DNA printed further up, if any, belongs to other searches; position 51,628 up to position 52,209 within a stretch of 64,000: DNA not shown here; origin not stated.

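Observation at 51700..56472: CsoR-family repressor with textbook promoter and operator, positioned to control an MFP plus HAE-type RND efflux pair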

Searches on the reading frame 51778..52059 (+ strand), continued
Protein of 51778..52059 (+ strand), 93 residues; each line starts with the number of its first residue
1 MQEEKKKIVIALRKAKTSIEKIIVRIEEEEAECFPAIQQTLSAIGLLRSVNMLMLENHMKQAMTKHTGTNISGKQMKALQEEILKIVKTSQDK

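Call 23: search_solved_structures(query=A1, max_evalue=10, show_alignments=5)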
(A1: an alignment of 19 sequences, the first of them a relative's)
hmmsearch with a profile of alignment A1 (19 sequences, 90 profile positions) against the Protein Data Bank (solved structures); distinct sequences matched with E-value up to 10: 17.
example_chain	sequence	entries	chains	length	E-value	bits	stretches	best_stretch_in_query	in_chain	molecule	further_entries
5lbm_A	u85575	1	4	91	8.7e-05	26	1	2-74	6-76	Transcriptional repressor FrmR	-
9l08_A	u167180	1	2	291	0.00069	23.1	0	55-90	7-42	Covalently Connected Cytochrome c555 trimer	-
3aai_A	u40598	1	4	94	0.0026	21.3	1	12-67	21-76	Copper homeostasis operon regulatory protein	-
2hh7_A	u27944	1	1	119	0.028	18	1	10-64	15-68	Hypothetical protein CsoR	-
5lcy_A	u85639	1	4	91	0.059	16.9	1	2-66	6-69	Frmr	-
5fmn_A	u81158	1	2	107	0.063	16.8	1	16-68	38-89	INRS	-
4adz_A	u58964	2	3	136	0.12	15.9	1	11-79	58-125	CSOR | COPPER SENSITIVE OPERON REPRESSOR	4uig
2qna_A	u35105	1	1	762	0.17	15.5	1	18-78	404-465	Importin subunit beta-1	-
1ukl_A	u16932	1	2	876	0.21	15.2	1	18-78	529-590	Importin beta-1 subunit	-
2p8q_A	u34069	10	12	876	0.21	15.2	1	18-78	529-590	Importin beta-1 subunit | Importin subunit beta-1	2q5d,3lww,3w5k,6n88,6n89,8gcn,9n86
1qgk_A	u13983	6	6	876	0.21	15.2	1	18-78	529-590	PROTEIN (IMPORTIN BETA SUBUNIT) | Importin subunit beta-1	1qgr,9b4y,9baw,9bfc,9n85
4m1p_A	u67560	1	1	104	0.28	14.8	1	18-78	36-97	Copper-sensitive operon repressor (CsoR)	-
6uof_A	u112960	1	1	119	0.4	14.3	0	18-46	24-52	Transcriptional regulator containing CBS domains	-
4gqy_A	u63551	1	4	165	1.3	12.6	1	13-63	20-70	CBS domain-containing protein CBSX2, chloroplastic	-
3sl7_A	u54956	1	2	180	1.3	12.6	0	13-63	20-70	CBS domain-containing protein CBSX2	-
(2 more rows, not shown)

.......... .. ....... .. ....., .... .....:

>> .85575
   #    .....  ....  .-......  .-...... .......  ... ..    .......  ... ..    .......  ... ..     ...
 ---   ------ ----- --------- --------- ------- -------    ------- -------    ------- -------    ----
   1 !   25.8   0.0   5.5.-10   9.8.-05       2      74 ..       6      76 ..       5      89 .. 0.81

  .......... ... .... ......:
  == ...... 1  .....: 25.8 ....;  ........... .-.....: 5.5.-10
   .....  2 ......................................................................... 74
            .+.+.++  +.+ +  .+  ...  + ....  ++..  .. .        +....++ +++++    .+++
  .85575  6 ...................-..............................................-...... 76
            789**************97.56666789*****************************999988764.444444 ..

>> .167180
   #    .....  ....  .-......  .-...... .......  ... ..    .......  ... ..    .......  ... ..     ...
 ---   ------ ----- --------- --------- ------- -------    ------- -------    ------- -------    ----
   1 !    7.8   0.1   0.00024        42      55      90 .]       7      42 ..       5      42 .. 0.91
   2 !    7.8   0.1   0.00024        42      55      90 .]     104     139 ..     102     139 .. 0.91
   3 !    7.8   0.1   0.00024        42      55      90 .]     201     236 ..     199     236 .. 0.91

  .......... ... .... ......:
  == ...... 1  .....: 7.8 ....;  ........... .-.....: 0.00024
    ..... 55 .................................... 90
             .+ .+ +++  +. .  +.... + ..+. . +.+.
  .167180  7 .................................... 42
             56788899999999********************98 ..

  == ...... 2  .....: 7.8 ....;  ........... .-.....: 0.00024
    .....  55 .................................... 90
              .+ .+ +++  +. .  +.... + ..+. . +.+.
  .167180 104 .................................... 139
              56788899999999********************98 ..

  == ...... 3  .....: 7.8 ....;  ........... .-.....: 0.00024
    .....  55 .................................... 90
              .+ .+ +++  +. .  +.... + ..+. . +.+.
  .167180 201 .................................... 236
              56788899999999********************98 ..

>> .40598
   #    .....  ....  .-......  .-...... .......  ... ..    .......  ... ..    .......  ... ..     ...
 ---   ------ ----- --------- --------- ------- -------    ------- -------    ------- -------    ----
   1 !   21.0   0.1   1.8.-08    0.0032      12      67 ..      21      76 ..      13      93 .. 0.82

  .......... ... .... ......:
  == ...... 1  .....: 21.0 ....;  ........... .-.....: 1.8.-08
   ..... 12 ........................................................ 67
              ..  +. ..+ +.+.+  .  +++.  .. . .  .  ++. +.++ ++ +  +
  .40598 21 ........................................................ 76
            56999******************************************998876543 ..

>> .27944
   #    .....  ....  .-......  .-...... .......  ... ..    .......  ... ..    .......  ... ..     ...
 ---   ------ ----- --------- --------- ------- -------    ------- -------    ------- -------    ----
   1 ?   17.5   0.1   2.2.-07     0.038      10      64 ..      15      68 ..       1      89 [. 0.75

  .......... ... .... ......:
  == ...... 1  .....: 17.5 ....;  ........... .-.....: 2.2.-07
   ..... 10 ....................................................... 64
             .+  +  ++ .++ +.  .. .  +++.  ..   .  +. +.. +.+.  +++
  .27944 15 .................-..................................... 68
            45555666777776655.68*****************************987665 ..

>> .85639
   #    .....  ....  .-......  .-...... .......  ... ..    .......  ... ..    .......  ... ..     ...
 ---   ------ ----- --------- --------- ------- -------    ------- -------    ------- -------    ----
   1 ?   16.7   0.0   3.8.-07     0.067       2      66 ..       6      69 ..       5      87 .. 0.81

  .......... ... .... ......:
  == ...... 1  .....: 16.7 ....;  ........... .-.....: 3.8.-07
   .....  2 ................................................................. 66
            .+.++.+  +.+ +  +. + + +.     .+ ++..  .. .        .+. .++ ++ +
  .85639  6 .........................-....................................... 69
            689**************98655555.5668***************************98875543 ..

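Call 29: find_homologous_proteins(query=A1, max_evalue=0.001)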
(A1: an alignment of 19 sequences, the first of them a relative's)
Query A1 (19 sequences) (93 aa, profile of the alignment): 389 proteins with E <= 0.001 among 8000 candidates; the best 120 are listed.
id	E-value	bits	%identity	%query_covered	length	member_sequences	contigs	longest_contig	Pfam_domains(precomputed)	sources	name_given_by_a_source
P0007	3.9e-45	170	71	98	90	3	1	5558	PF02583.23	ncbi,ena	ncbi:MAG: metal-sensing transcriptional repressor [Candidatus Moraniibacteriota bacterium]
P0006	1.5e-44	168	69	100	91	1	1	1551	PF02583.23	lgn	-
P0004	2.1e-44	167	70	100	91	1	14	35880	PF02583.23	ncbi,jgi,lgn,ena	jgi:DNA-binding FrmR family transcriptional regulator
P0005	2.4e-44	167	69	100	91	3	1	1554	PF02583.23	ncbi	-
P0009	2.9e-44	167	69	96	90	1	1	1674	PF02583.23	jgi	jgi:DNA-binding FrmR family transcriptional regulator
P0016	4.8e-44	166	62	98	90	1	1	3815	PF02583.23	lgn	-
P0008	2.2e-43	164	71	96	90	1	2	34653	PF02583.23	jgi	jgi:DNA-binding FrmR family transcriptional regulator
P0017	3.0e-43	164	62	98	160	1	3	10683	PF02583.23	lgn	-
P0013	3.2e-43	164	65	98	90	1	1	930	PF02583.23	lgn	-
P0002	3.8e-43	163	75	100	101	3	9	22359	PF02583.23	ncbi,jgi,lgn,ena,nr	ncbi:MAG TPA: hypothetical protein DHV33_02385 [Candidatus Moranbacteria bacterium]|nr:hypothetical 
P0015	5.8e-43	163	64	98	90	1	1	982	PF02583.23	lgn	-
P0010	5.9e-43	163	66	98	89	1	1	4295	PF02583.23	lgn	-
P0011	7.0e-43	163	62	98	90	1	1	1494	PF02583.23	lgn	-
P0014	7.9e-43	162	65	98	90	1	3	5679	PF02583.23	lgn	-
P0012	1.6e-42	161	66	98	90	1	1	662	-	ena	-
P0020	6.7e-42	159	66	96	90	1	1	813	PF02583.23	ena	-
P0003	7.4e-41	156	75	100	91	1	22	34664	PF02583.23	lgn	-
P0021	1.0e-40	156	64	98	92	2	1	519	PF02583.23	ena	-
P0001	2.0e-40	155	100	100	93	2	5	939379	PF02583.23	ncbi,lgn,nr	ncbi:MAG: metal-sensing transcriptional repressor [Candidatus Moranbacteria bacterium]|nr:metal-sens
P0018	4.9e-40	153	60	98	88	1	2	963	PF02583.23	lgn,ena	-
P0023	1.7e-38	149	57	98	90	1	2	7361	PF02583.23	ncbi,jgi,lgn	-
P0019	3.1e-38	148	59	98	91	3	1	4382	PF02583.23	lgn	-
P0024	3.5e-37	144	59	98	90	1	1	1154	PF02583.23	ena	-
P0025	1.8e-36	142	57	98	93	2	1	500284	PF02583.23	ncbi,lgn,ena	-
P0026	2.0e-36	142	57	98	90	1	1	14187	PF02583.23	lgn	-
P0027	3.6e-35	138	60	98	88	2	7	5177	PF02583.23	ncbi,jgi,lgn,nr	ncbi:MAG: CsoR family transcriptional regulator, copper-sensing transcriptional repressor [Patesciba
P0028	3.9e-35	138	67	100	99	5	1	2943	PF02583.23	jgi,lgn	-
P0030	6.5e-34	134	53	98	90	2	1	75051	PF02583.23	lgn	-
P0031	1.3e-33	133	56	97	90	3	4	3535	PF02583.23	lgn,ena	-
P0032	3.1e-33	132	53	98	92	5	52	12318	PF02583.23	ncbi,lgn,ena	-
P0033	3.3e-33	132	55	96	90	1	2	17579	PF02583.23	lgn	-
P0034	5.0e-33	131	54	98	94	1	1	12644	PF02583.23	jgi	jgi:DNA-binding FrmR family transcriptional regulator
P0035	1.7e-32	129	55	100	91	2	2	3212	PF02583.23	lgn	-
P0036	3.7e-32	128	49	98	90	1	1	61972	PF02583.23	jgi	jgi:DNA-binding FrmR family transcriptional regulator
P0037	4.8e-32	128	52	98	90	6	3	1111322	PF02583.23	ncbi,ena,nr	ncbi:MAG: metal-sensing transcriptional repressor [Candidatus Moraniibacteriota bacterium]|nr:MAG: m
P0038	7.1e-32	127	49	100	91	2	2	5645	PF02583.23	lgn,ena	-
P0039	9.4e-32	127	49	98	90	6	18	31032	PF02583.23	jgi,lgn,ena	-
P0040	1.5e-31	126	48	97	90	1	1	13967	PF02583.23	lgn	-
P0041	3.3e-31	125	55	98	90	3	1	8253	PF02583.23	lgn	-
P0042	4.3e-31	125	52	98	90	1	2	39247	PF02583.23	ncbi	-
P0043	4.8e-31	125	56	97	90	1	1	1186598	PF02583.23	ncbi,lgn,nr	ncbi:MAG: metal-sensing transcriptional repressor [Candidatus Moraniibacteriota bacterium]|nr:MAG: m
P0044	2.4e-30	122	47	100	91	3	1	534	PF02583.23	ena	-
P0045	4.4e-30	122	53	99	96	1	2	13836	PF02583.23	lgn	-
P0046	5.0e-30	121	56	91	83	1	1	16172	PF02583.23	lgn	-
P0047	5.4e-30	121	52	97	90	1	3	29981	PF02583.23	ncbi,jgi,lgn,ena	ncbi:MAG: metal-sensing transcriptional repressor [Candidatus Moraniibacteriota bacterium]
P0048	6.1e-30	121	52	99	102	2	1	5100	PF02583.23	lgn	-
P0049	8.9e-30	121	56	100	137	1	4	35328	PF02583.23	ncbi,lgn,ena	-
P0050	1.4e-29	120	56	96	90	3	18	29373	PF02583.23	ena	-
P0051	5.5e-28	115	49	99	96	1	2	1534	PF02583.23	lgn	-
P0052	6.3e-28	115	51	96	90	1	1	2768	PF02583.23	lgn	-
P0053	8.4e-28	114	52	97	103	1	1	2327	PF02583.23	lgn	-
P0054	8.7e-28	114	51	99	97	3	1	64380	PF02583.23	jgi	-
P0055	9.2e-28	114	49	96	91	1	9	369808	PF02583.23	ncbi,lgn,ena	-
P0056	9.9e-28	114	51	96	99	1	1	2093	PF02583.23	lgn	-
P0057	1.3e-27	114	49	96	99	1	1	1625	PF02583.23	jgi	jgi:DNA-binding FrmR family transcriptional regulator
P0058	1.4e-27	114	55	90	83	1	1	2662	PF02583.23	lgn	-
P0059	1.9e-27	113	47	98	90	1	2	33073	PF02583.23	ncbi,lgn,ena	-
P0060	3.5e-27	112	48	98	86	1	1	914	PF02583.23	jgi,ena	-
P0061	6.9e-27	111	46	99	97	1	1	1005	PF02583.23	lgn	-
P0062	7.0e-27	111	49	96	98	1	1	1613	PF02583.23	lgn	-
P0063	8.6e-27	111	46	100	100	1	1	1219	PF02583.23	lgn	-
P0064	8.9e-27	111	50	98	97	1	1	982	PF02583.23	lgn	-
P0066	2.3e-26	110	51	100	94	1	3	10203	PF02583.23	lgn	-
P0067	2.3e-26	110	43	84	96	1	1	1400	PF02583.23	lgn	-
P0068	2.6e-26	109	52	100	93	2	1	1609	PF02583.23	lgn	-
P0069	2.9e-26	109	43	99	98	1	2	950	PF02583.23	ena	-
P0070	3.4e-26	109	48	98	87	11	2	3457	PF02583.23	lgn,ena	-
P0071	4.2e-26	109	47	96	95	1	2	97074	PF02583.23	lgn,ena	-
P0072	1.2e-25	107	44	99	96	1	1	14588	PF02583.23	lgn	-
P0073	2.1e-25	107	49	96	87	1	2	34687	PF02583.23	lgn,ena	-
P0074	3.6e-25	106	48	100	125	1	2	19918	PF02583.23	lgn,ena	-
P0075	3.7e-25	106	44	98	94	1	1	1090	PF02583.23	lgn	-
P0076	3.8e-25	106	47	98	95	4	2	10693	PF02583.23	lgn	-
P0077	5.2e-25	105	45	98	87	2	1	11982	PF02583.23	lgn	-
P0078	7.1e-25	105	47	96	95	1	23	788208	PF02583.23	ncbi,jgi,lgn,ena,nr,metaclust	ncbi:MAG: hypothetical protein UR69_C0001G0106 [Candidatus Moranbacteria bacterium GW2011_GWE2_35_2-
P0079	8.3e-25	105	47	98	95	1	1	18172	PF02583.23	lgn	-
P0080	1.0e-24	104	44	98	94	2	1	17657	PF02583.23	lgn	-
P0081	1.0e-24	104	46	83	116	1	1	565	PF02583.23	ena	-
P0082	1.2e-24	104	48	100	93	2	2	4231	PF02583.23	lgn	-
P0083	1.3e-24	104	44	100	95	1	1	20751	PF02583.23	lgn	-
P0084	1.5e-24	104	43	100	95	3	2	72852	PF02583.23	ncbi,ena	-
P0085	1.6e-24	104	44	84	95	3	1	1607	PF02583.23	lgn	-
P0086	1.8e-24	104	63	63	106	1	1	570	PF02583.23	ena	-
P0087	2.8e-24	103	47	100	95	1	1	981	PF02583.23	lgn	-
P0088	2.8e-24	103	46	100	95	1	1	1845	PF02583.23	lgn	-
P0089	4.6e-24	102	46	96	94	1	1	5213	PF02583.23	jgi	-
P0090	5.4e-24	102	46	98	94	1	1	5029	PF02583.23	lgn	-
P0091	6.5e-24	102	45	97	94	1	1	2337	PF02583.23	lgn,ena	-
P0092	6.6e-24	102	43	100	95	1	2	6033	PF02583.23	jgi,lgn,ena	-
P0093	6.7e-24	102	42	100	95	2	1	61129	PF02583.23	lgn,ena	-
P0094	6.8e-24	102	49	97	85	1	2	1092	PF02583.23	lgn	-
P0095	9.2e-24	101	44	100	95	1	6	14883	PF02583.23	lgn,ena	-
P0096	4.9e-23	99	49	97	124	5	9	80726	PF02583.23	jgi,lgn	-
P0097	5.4e-23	99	49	97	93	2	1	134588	PF02583.23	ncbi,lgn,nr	ncbi:MAG: metal-sensitive transcriptional regulator [Candidatus Moranbacteria bacterium]|nr:metal-se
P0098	5.8e-23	99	44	100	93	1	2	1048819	PF02583.23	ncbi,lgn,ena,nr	ncbi:MAG: metal-sensing transcriptional repressor [Candidatus Moraniibacteriota bacterium]|nr:MAG: m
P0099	5.9e-23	99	44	100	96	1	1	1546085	PF02583.23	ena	-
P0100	6.0e-23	99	41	100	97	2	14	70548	PF02583.23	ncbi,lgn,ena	-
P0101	6.7e-23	99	46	100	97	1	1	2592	PF02583.23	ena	-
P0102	7.0e-23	98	41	100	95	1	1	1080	PF02583.23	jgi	jgi:DNA-binding FrmR family transcriptional regulator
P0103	8.1e-23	98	37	85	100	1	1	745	PF02583.23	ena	-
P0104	8.3e-23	98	45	100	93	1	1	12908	PF02583.23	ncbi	-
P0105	9.0e-23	98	46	100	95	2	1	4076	PF02583.23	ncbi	-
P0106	1.1e-22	98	46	100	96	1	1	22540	PF02583.23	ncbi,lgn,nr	ncbi:MAG: hypothetical protein CR972_01520 [Candidatus Moraniibacteriota bacterium]|nr:MAG: hypothet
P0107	1.2e-22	98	45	97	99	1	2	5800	PF02583.23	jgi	jgi:DNA-binding FrmR family transcriptional regulator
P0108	1.5e-22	97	45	100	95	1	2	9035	PF02583.23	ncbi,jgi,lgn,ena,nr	ncbi:MAG: metal-sensing transcriptional repressor [Candidatus Moranbacteria bacterium]|nr:metal-sens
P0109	2.0e-22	97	42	100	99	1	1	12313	PF02583.23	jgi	jgi:DNA-binding FrmR family transcriptional regulator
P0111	2.6e-22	97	41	100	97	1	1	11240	PF02583.23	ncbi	-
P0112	3.6e-22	96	37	84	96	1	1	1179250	PF02583.23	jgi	jgi:DNA-binding FrmR family transcriptional regulator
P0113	9.5e-22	95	42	97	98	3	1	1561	PF02583.23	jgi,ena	-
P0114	1.1e-21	95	42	100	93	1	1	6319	PF02583.23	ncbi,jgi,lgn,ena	-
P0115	1.2e-21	95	43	100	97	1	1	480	PF02583.23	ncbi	-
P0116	1.5e-21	94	45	98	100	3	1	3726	PF02583.23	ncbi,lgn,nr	ncbi:MAG: metal-sensing transcriptional repressor [Patescibacteria group bacterium]|nr:metal-sensing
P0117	2.4e-21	94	46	100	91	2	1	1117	PF02583.23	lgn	-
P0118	2.7e-21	93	44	100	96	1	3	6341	PF02583.23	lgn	-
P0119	3.5e-21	93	53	60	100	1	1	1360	PF02583.23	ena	-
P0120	4.3e-21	93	47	97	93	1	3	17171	PF02583.23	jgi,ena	-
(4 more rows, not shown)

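Call 30: find_encoding_contigs(protein=P0112, flank=7000, max_places=1)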
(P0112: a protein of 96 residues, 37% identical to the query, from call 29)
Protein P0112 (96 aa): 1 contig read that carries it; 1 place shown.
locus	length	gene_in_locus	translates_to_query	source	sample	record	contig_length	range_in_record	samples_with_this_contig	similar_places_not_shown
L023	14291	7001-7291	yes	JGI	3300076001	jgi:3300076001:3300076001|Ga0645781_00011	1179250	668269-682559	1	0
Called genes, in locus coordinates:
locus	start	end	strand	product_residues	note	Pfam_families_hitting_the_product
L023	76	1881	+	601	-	PF00009:GTP_EFTU, PF01926:MMR_HSR1 (weak), PF22042:EF-G_D2, PF03144:GTP_EFTU_D2, PF00679:EFG_C, PF21018:BipA_C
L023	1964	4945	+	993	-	-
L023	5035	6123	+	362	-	PF00226:DnaJ, PF01556:DnaJ_C, PF00684:DnaJ_CXXCXGXG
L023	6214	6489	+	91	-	-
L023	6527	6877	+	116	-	PF00072:Response_reg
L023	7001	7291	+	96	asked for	PF02583:Trns_repr_metal (weak)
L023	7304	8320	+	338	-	PF25919:BSH_CusB (faint), PF25917:BSH_RND, PF25973:BSH_CzcB, PF25989:YknX_C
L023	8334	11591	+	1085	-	PF00873:ACR_tran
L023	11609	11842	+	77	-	PF11127:YgaP-like_TM (weak)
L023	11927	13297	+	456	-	PF23023:Anti-Pycsar_Apyc1, PF00753:Lactamase_B, PF12706:Lactamase_B_2 (weak), PF16661:Lactamase_B_6 (weak), PF10996:Beta-Casp, PF07521:RMMBL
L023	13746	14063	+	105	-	PF00581:Rhodanese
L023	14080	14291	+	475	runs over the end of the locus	PF00224:PK, PF02887:PK_C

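Call 31: find_encoding_contigs(protein=P0099, flank=7000, max_places=1)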
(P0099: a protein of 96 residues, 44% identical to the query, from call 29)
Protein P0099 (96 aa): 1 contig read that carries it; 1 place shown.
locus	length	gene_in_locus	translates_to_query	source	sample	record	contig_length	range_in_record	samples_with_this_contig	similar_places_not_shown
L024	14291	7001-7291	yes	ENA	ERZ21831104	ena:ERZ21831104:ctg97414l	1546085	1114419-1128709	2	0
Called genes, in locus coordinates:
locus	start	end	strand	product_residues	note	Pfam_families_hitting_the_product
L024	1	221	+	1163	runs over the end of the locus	PF05658:YadA_head (faint), PF13884:Peptidase_S74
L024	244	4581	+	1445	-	-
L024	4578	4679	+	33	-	-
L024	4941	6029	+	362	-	PF00226:DnaJ, PF01556:DnaJ_C, PF27659:CHP02642 (faint), PF00684:DnaJ_CXXCXGXG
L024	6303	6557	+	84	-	-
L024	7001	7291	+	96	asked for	PF02583:Trns_repr_metal (weak)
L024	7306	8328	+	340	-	PF00364:Biotin_lipoyl (faint), PF25917:BSH_RND, PF25919:BSH_CusB, PF25973:BSH_CzcB, PF25984:BSH_YknX (faint)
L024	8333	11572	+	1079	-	PF00873:ACR_tran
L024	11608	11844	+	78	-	PF11127:YgaP-like_TM (weak)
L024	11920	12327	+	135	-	-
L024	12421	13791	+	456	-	PF23023:Anti-Pycsar_Apyc1, PF00753:Lactamase_B, PF12706:Lactamase_B_2, PF16661:Lactamase_B_6 (weak), PF10996:Beta-Casp, PF07521:RMMBL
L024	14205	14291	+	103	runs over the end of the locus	PF00581:Rhodanese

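Call 32: find_encoding_contigs(protein=P0116, flank=7000, max_places=1)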
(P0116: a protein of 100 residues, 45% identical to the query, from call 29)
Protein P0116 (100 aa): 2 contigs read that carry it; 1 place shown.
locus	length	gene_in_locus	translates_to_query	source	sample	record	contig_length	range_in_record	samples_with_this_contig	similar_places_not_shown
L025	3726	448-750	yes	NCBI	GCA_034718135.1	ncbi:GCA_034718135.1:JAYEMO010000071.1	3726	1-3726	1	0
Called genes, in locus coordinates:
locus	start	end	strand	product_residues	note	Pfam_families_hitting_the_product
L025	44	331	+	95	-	-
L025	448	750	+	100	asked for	PF02583:Trns_repr_metal (weak)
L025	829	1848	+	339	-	PF25917:BSH_RND, PF25919:BSH_CusB, PF25973:BSH_CzcB, PF25989:YknX_C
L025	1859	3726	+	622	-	PF00873:ACR_tran, PF03176:MMPL (weak), PF02355:SecD_SecF_C (weak)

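Call 57: predict_structure(alignment_id=A2)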
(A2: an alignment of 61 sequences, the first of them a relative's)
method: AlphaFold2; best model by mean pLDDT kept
length: 93 residues; sequences in the alignment: 61
mean_pLDDT: 89.3   pTM: 0.74
mean pLDDT of the five models: 89.3, 88.9, 88.6, 88.5, 85.6
residues with pLDDT >= 90: 61; 70-90: 26; 50-70: 6; < 50: 0
segments of 3 or more residues with pLDDT < 50: none
pLDDT, mean of each block of 10 residues (from residue 1): 89 97 89 89 95 93 76 85 93 84
secondary structure, 60 per line:
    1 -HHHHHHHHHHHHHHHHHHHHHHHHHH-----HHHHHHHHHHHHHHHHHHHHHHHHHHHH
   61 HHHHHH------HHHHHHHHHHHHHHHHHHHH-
elements in order: H2-27 H33-66 H73-92
